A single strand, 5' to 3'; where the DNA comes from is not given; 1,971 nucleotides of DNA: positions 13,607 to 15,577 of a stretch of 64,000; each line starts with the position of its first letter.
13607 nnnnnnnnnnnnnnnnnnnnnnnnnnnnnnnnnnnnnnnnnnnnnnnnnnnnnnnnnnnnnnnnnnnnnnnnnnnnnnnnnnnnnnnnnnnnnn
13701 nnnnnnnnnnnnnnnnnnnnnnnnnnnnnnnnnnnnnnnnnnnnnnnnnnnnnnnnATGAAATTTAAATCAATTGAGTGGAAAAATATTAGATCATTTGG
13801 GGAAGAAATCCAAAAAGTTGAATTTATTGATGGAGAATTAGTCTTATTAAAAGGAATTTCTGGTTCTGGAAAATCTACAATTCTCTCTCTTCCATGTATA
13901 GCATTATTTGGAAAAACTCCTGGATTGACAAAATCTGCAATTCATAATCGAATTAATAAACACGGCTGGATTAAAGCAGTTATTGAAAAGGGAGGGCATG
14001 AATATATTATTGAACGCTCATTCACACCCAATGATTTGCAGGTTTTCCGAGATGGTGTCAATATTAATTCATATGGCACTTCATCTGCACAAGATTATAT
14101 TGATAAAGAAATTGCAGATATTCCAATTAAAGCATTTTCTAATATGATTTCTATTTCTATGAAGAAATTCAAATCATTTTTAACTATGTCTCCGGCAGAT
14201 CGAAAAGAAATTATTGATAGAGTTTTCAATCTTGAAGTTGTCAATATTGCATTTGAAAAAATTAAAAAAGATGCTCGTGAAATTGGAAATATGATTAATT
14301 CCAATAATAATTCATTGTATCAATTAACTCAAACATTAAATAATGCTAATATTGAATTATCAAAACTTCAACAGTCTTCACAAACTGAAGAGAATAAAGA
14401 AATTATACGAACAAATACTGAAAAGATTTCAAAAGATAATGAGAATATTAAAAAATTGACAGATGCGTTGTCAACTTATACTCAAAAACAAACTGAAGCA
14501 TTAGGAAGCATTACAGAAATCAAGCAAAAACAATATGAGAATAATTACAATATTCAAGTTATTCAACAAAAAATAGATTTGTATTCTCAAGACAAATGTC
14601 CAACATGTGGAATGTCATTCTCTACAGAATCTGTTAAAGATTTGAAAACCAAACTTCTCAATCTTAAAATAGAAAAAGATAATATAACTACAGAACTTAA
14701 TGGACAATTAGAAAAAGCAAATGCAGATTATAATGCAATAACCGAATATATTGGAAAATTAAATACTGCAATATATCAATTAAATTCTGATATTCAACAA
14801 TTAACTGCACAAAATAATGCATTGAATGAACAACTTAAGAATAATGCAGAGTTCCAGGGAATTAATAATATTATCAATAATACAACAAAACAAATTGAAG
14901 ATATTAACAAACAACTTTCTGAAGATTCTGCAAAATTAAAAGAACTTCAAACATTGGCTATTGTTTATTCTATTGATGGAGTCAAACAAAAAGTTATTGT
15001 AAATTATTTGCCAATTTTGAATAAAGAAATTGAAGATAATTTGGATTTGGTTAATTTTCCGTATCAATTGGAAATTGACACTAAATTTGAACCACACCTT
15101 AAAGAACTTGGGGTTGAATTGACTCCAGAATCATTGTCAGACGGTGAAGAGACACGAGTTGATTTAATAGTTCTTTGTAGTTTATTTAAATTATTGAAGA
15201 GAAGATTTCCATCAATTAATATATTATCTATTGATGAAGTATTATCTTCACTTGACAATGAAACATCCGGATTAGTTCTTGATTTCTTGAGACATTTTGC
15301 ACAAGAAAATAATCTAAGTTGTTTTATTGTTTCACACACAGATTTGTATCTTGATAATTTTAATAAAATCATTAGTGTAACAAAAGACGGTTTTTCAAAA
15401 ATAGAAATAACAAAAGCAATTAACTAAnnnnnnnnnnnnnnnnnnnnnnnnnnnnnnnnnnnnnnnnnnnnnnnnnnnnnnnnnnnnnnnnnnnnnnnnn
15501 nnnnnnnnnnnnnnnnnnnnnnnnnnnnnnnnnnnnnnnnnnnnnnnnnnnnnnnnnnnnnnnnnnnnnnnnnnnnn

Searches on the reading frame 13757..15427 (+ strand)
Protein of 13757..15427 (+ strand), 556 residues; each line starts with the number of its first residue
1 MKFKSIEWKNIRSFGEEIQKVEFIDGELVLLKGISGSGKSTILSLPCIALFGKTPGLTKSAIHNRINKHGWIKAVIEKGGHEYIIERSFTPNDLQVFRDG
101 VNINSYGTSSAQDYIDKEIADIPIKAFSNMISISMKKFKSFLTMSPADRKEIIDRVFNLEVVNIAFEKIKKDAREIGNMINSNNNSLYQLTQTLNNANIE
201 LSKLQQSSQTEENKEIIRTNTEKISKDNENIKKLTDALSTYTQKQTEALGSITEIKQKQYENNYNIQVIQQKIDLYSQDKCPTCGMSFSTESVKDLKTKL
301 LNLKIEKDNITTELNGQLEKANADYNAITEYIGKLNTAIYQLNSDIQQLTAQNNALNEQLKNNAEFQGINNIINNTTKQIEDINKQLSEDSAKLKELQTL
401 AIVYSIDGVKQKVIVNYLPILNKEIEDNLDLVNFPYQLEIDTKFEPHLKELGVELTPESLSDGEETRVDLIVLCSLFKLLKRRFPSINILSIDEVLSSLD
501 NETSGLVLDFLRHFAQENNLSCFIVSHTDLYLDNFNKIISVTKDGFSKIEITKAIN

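Call 46: search_protein_families(library=pfam, max_evalue=0.01, proteins=[window:13757-15427:+])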
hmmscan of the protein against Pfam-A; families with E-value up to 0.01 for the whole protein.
window:13757-15427:+ (556 aa): 2 families
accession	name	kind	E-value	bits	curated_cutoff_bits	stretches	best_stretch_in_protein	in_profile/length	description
PF13476.12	AAA_23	-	2.8e-10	41.6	27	1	6-239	2-194/201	AAA domain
PF13558.12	SbcC_Walker_B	-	0.0072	17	27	0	458-512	31-89/90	SbcC/RAD50-like, Walker B motif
